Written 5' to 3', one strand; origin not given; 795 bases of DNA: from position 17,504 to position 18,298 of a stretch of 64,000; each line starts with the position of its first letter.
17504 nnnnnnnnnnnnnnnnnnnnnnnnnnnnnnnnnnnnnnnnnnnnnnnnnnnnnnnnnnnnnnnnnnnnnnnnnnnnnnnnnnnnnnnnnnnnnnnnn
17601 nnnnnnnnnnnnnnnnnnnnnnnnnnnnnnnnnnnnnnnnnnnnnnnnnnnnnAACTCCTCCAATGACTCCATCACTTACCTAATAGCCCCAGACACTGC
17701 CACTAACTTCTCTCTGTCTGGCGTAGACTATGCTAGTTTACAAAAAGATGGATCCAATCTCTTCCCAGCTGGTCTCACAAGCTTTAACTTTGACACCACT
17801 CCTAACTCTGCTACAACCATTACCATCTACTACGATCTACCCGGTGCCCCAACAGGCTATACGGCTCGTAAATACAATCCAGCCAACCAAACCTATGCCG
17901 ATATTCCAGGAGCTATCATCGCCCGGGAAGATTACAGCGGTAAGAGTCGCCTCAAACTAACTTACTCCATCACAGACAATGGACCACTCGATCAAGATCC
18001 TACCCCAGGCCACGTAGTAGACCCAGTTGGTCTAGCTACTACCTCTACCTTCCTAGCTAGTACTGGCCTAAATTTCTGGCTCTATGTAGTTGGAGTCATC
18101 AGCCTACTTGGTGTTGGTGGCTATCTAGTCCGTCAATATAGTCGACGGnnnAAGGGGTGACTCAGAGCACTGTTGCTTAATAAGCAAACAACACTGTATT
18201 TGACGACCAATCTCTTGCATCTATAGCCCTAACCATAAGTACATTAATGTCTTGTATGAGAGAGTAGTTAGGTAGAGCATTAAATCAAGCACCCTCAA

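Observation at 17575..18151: Shared C-terminal 'stalk + LAxTG' sorting module on three unrelated surface-protein architectures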

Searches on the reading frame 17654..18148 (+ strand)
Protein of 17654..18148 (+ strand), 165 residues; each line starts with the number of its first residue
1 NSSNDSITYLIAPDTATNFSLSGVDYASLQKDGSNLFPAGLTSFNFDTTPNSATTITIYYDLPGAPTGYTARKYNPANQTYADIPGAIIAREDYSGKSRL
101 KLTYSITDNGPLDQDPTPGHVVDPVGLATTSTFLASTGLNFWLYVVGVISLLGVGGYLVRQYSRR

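Call 21: find_homologous_proteins(query=A1, max_evalue=0.001)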
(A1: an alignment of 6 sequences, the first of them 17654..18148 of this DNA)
Query A1 (6 sequences) (165 aa, profile of the alignment): 21 proteins with E <= 0.001 among 8000 candidates.
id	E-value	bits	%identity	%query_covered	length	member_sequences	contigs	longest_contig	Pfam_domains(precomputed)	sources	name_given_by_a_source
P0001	2.0e-50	189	59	96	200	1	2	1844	-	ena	-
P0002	1.1e-47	180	37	91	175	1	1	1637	-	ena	-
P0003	6.7e-47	177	36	92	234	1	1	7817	-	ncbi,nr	ncbi:hypothetical protein KDA08_04925, partial [Candidatus Saccharibacteria bacterium]|nr:hypothetic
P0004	9.0e-43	164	37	82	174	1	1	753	-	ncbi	-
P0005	3.2e-40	156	40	95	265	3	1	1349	-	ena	-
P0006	3.0e-38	149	43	68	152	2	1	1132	-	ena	-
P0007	6.2e-37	145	45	78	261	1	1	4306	-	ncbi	-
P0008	7.3e-35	138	36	89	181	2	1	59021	-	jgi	jgi:hypothetical protein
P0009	2.0e-34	137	33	91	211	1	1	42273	-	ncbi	-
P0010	4.5e-34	136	43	60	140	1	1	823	-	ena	-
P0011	1.4e-32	131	43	73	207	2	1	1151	-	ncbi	-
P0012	1.1e-31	128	43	59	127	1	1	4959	-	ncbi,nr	ncbi:MAG: hypothetical protein LC101_05245, partial [Flavobacteriales bacterium]|nr:hypothetical pro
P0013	2.8e-30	123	41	59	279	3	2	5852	-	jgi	-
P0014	4.2e-30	123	30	81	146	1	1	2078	-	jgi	jgi:hypothetical protein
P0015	1.2e-29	121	45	58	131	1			-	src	-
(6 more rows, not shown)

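Call 28: find_related_loci(query=A1, collection=genome_contigs, flank=10000)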
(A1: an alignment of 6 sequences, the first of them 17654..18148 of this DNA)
Query A1 (165 aa) in genome_contigs; peptide patterns used: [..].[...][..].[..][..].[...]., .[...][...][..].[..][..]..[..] (x = any residue, [..] = any of these).
81 stretches matched a pattern; 17 encode a relative of the query (tblastn E <= 1e-3); 17 distinct loci.
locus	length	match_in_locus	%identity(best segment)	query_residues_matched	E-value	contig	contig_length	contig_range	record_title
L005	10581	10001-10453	58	10-161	6e-52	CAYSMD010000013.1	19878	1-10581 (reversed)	MAG TPA_asm: uncultured Candidatus Saccharibacteria bacterium isolate SRP286056_co2_117 genome assembly, contig: NODE_41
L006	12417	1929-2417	55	1-165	2e-50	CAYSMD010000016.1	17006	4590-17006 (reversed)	MAG TPA_asm: uncultured Candidatus Saccharibacteria bacterium isolate SRP286056_co2_117 genome assembly, contig: NODE_52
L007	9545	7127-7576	60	6-154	2e-49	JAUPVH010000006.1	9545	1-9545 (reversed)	MAG: Patescibacteria group bacterium isolate erpe_2018_sw_27hr_WHONDRS-SW48-000094_B_bin.8 scaffold_117701, whole genome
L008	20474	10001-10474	55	10-164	4e-47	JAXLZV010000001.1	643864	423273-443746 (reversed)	MAG: Candidatus Saccharibacteria bacterium isolate STL-PAT11 C3.191.fa-1, whole genome shotgun sequence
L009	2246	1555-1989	53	10-152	2e-37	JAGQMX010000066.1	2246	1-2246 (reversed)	MAG: Candidatus Saccharibacteria bacterium isolate HKST-UBA53 2011-04-20_1_(paired)_contig_251401, whole genome shotgun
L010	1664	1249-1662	49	3-139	1e-34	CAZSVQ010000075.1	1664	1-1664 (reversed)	MAG TPA_asm: uncultured Candidatus Saccharibacteria bacterium isolate SRP286056_co1_90 genome assembly, contig: NODE_149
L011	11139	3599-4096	46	2-164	1e-33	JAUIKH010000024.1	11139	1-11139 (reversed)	MAG: bacterium isolate Co_bin.354 NODE_32545_length_11139_cov_1.383037, whole genome shotgun sequence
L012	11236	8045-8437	50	10-139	1e-31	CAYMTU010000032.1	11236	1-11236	MAG TPA_asm: uncultured Candidatus Saccharibacteria bacterium isolate SRP286056_co2_537 genome assembly, contig: NODE_96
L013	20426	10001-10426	49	10-150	6e-33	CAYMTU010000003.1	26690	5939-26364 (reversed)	MAG TPA_asm: uncultured Candidatus Saccharibacteria bacterium isolate SRP286056_co2_537 genome assembly, contig: NODE_25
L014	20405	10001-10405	45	31-164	1e-26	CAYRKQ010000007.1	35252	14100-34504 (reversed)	MAG TPA_asm: uncultured Candidatus Saccharibacteria bacterium isolate SRP344714_co2_488 genome assembly, contig: NODE_29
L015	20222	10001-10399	41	40-165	5e-22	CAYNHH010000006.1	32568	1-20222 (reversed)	MAG TPA_asm: uncultured Candidatus Saccharibacteria bacterium isolate SRP170004_co1_35 genome assembly, contig: NODE_189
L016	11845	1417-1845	52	3-143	6e-39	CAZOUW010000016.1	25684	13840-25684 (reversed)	MAG TPA_asm: uncultured Candidatus Saccharibacteria bacterium isolate SRP133034_co1_52 genome assembly, contig: NODE_183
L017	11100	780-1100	42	27-132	1e-17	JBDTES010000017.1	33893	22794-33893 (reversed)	MAG: Candidatus Saccharimonadales bacterium isolate cluster2_bin.208 k127_2631775, whole genome shotgun sequence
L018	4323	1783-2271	35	11-165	3e-17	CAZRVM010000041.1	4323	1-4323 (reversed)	MAG TPA_asm: uncultured Candidatus Saccharibacteria bacterium isolate SRP135725_co1_554 genome assembly, contig: NODE_33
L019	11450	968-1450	34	15-165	5e-17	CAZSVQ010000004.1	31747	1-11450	MAG TPA_asm: uncultured Candidatus Saccharibacteria bacterium isolate SRP286056_co1_90 genome assembly, contig: NODE_156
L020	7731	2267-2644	37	31-149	7e-17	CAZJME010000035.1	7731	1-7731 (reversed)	MAG TPA_asm: uncultured Candidatus Saccharibacteria bacterium isolate SRP135725_co1_616 genome assembly, contig: NODE_13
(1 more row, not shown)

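Call 49: predict_structure(alignment_id=A3)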
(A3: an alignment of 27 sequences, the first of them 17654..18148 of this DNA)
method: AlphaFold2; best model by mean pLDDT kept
length: 165 residues; sequences in the alignment: 27
mean_pLDDT: 79.3   pTM: 0.71
mean pLDDT of the five models: 79.3, 79.3, 78.9, 77.0, 76.5
residues with pLDDT >= 90: 73; 70-90: 50; 50-70: 21; < 50: 21
segments of 3 or more residues with pLDDT < 50: 1-5, 134-148
pLDDT, mean of each block of 10 residues (from residue 1): 53 87 76 88 92 93 91 92 95 90 94 90 92 46 46 57 56
secondary structure, 60 per line:
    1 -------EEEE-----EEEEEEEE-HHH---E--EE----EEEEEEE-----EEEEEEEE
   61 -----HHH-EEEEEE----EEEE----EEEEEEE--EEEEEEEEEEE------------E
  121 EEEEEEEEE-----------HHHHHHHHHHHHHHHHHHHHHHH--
elements in order: E8-11 E17-24 E41-47 E53-60 E70-75 E80-83 E88-94 E97-107 E120-129 H141-163

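Call 53: fold_search(model_id=the predicted structure, library=pdb)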
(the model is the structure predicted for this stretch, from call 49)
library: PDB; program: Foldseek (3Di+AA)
matches with E <= 10: 1285; with E <= 0.001: 0
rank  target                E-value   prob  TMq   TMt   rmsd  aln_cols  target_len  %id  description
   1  8iqr_H                4.8e-02  0.35  0.21  0.21  19.8       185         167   11  Crystal structure of Anti-PEG antibody M9 Fv-clasp fragment with PEG (co-crystallization with PEG550DME) (released 2024-03-20)
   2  7km6_H                5.1e-02  0.35  0.22  0.21  19.4       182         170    9  APOBEC3B antibody 5G7 Fv-clasp (released 2021-05-12)
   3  6w4s_H                5.1e-02  0.30  0.19  0.24   9.2        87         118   10  Structure of apo human ferroportin in lipid nanodisc (released 2020-09-09)
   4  3q01_A                6.0e-02  0.10  0.16  0.12  16.0       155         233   11  An induced fit mechanism regulates p53 DNA binding kinetics to confer sequence specificity (released 2011-05-11)
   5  7b4c_B                7.1e-02  0.12  0.17  0.16  15.5       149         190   11  Structural basis of reactivation of oncogenic p53 mutants by a small molecule: methylene quinuclidinone (MQ). Human p5 (released 2021-12-08)
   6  1c08_B                7.5e-02  0.25  0.21  0.27   9.5       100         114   12  CRYSTAL STRUCTURE OF HYHEL-10 FV-HEN LYSOZYME COMPLEX (released 2000-07-19)
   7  8iqs_H                7.5e-02  0.18  0.17  0.17  19.2       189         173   12  Crystal structure of Anti-PEG antibody M11 Fv-clasp fragment with PEG (co-crystallization with PEG3350) (released 2024-03-20)
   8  7dce_B                7.9e-02  0.38  0.22  0.25  17.6       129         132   13  Cryo-EM structure of human XKR8-basigin complex bound to Fab fragment (released 2021-10-20)
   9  4x42_D                7.9e-02  0.15  0.19  0.25  12.9       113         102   15  Crystal structure of DEN4 ED3 mutant with epitope two residues substituted from DEN3 ED3 (released 2015-09-09)
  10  9vx3_A                8.4e-02  0.25  0.17  0.17  19.6       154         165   11  Crystal structure of the peptide-bound form of HisMab-1 Fv-clasp (released 2025-12-17)
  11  7zlk_S                8.4e-02  0.15  0.20  0.26  14.9       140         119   14  AMC009 SOSIPv5.2 in complex with Fabs ACS114 and ACS122 (released 2022-09-21)
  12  7p40_B                8.8e-02  0.44  0.26  0.37  10.2       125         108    9  P5C3 is a potent fab neutralizer (released 2021-10-13)
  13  7zlk_M                8.8e-02  0.21  0.21  0.26  13.8       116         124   15  AMC009 SOSIPv5.2 in complex with Fabs ACS114 and ACS122 (released 2022-09-21)
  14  2p52                  8.8e-02  0.12  0.20  0.18  15.2       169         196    9  mouse p53 DNA-binding domain in zinc-free oxidized state (released 2008-01-29)
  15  2dqg_H                9.9e-02  0.23  0.21  0.27   9.5       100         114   12  Crystal structure of hyhel-10 FV mutant (Hy53f) complexed with hen egg lysozyme (released 2007-01-23)
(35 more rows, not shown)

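Call 57: search_protein_families(library=ncbifam, proteins=[L006:10638-11534:+, L008:5923-6873:+, L012:1680-2378:+, L020:2683-3351:+], max_evalue=0.01)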
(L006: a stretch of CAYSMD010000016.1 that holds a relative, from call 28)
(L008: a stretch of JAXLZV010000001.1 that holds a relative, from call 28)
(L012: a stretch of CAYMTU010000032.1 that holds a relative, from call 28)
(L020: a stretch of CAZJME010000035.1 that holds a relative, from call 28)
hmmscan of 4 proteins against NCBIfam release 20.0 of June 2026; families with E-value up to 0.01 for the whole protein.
L006:10638-11534:+ (299 aa): 6 families
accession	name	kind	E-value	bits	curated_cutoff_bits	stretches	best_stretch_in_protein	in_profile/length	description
TIGR01076.1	sortase_fam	subfamily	5.7e-10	39.1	39.35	1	114-240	2-123/136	sortase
NF058671.1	sortase_SrtD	exception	8.2e-10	38.6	140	1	107-228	59-168/187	class D sortase, LPxTATN-specific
NF033746.1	class_D_sortase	subfamily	8.1e-09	35.4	165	1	108-242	6-131/135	class D sortase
NF033747.1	class_E_sortase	subfamily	9.2e-09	35.4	160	1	131-245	93-206/211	class E sortase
NF033745.1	class_C_sortase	subfamily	5.9e-07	29.4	160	1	112-241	93-217/220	class C sortase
TIGR03784.1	marine_sortase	equivalog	0.00079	19.1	158.25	1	175-239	102-171/174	class GN sortase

L008:5923-6873:+ (317 aa): 6 families
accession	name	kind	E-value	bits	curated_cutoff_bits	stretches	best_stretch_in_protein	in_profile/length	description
NF033747.1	class_E_sortase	subfamily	8e-11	42.2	160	1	107-214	92-198/211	class E sortase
NF058671.1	sortase_SrtD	exception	1.4e-10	41.1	140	1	87-220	62-186/187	class D sortase, LPxTATN-specific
NF033746.1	class_D_sortase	subfamily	2.9e-10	40.1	165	1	86-221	7-133/135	class D sortase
TIGR01076.1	sortase_fam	subfamily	2.4e-09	37.1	39.35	1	91-216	2-122/136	sortase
NF033745.1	class_C_sortase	subfamily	1.9e-08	34.4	160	1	90-219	94-218/220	class C sortase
TIGR03784.1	marine_sortase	equivalog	0.00053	19.7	158.25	1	149-205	99-156/174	class GN sortase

L012:1680-2378:+ (233 aa): 7 families
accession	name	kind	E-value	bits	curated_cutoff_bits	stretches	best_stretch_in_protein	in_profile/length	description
NF033748.1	class_F_sortase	subfamily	1.9e-27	95.8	166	1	88-231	9-153/155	class F sortase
TIGR01076.1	sortase_fam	subfamily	1.6e-08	34.5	39.35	1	125-228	28-123/136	sortase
NF058671.1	sortase_SrtD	exception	4.6e-07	29.7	140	1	51-211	23-168/187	class D sortase, LPxTATN-specific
NF033745.1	class_C_sortase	subfamily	1.9e-06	27.8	160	1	125-213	121-206/220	class C sortase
TIGR03784.1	marine_sortase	equivalog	3e-06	27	158.25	1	124-228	78-172/174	class GN sortase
NF033747.1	class_E_sortase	subfamily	7.8e-06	25.9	160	1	68-218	50-196/211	class E sortase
NF033746.1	class_D_sortase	subfamily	9.9e-06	25.4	165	1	125-212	38-115/135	class D sortase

L020:2683-3351:+ (223 aa): 7 families
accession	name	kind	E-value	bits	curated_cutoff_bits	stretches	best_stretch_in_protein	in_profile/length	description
NF033745.1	class_C_sortase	subfamily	3.4e-20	72.7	160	1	95-217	94-219/220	class C sortase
NF058671.1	sortase_SrtD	exception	3.1e-19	69.4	140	1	87-217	57-186/187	class D sortase, LPxTATN-specific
NF033746.1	class_D_sortase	subfamily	1.1e-18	67.4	165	1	95-219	11-134/135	class D sortase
TIGR01076.1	sortase_fam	subfamily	1.1e-18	67.3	39.35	1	97-217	3-126/136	sortase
NF033747.1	class_E_sortase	subfamily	4.6e-17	62.6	160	1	83-217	60-204/211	class E sortase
NF033748.1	class_F_sortase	subfamily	5.3e-07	29.4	166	1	121-203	49-134/155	class F sortase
TIGR03784.1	marine_sortase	equivalog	8.7e-07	28.7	158.25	1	115-208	73-166/174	class GN sortase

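Call 58: search_protein_families(library=pfam, proteins=[L006:10638-11534:+, L008:5923-6873:+, L012:1680-2378:+, L020:2683-3351:+], max_evalue=0.01)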
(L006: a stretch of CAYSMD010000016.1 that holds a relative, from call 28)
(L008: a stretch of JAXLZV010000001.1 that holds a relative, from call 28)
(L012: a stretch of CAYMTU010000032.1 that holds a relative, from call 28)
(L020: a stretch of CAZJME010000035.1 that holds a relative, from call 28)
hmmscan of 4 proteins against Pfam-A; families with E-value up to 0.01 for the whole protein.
L006:10638-11534:+ (299 aa): 1 family
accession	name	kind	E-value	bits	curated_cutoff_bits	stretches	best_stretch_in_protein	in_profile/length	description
PF04203.18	Sortase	-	5.4e-17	62.1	26.6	1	115-243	1-123/125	Sortase domain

L008:5923-6873:+ (317 aa): 1 family
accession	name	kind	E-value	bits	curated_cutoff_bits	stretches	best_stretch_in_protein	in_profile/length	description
PF04203.18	Sortase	-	3.4e-17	62.8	26.6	1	92-220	1-123/125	Sortase domain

L012:1680-2378:+ (233 aa): 1 family
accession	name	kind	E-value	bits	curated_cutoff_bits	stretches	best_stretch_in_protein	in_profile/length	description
PF04203.18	Sortase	-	2.5e-16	60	26.6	1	94-230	2-122/125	Sortase domain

L020:2683-3351:+ (223 aa): 1 family
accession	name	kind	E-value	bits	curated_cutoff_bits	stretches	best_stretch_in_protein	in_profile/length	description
PF04203.18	Sortase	-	1.8e-26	92.8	26.6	1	97-218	1-124/125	Sortase domain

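Call 67: search_solved_structures(query=L020:2683-3351:+, max_evalue=0.01, show_alignments=2)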
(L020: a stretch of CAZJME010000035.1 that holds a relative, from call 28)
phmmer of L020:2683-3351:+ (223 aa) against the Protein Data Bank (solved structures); distinct sequences matched with E-value up to 0.01: 54.
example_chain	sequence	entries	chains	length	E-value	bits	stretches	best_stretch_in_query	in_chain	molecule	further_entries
8t28_A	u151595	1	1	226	5.5e-12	48.7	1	97-217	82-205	Class C sortase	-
2xwg_A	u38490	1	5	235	2.5e-11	46.6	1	95-219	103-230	SORTASE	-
4d70_A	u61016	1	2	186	3.1e-10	43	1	83-213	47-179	SORTASE FAMILY PROTEIN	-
2w1k_A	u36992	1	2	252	4.8e-10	42.4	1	97-219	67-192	PUTATIVE SORTASE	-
4g1j_A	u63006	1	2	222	4.9e-10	42.3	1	95-217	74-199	Sortase family protein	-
3rbi_A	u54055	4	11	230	5.5e-10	42.2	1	95-217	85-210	Sortase family protein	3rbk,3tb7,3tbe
4g1h_A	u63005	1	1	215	3.5e-09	39.6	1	95-219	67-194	Sortase family protein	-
3re9_A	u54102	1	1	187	5.1e-09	39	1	95-216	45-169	Sortase-like protein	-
24rr_A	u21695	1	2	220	7.2e-09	38.5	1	96-217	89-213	Ebp pilus assembly class C sortase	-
8gr6_A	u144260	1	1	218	9.3e-09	38.2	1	97-216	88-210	Sortase-like protein, putative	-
3rbj_A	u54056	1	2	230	1e-08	38.1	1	95-217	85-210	Sortase family protein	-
6ixz_A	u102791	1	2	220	4.8e-08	35.9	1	97-220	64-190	Sortase family protein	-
7d6p_A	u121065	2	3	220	4.8e-08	35.9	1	97-220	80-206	Sortase family protein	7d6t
5k9a_A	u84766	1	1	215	6.8e-08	35.4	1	91-220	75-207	Putative fimbrial associated sortase-like protein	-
6bwe_A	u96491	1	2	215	7.2e-08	35.3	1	92-220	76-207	Putative fimbrial associated sortase-like protein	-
5cuw_A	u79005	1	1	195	2.6e-06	30.2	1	129-219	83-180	SrtE1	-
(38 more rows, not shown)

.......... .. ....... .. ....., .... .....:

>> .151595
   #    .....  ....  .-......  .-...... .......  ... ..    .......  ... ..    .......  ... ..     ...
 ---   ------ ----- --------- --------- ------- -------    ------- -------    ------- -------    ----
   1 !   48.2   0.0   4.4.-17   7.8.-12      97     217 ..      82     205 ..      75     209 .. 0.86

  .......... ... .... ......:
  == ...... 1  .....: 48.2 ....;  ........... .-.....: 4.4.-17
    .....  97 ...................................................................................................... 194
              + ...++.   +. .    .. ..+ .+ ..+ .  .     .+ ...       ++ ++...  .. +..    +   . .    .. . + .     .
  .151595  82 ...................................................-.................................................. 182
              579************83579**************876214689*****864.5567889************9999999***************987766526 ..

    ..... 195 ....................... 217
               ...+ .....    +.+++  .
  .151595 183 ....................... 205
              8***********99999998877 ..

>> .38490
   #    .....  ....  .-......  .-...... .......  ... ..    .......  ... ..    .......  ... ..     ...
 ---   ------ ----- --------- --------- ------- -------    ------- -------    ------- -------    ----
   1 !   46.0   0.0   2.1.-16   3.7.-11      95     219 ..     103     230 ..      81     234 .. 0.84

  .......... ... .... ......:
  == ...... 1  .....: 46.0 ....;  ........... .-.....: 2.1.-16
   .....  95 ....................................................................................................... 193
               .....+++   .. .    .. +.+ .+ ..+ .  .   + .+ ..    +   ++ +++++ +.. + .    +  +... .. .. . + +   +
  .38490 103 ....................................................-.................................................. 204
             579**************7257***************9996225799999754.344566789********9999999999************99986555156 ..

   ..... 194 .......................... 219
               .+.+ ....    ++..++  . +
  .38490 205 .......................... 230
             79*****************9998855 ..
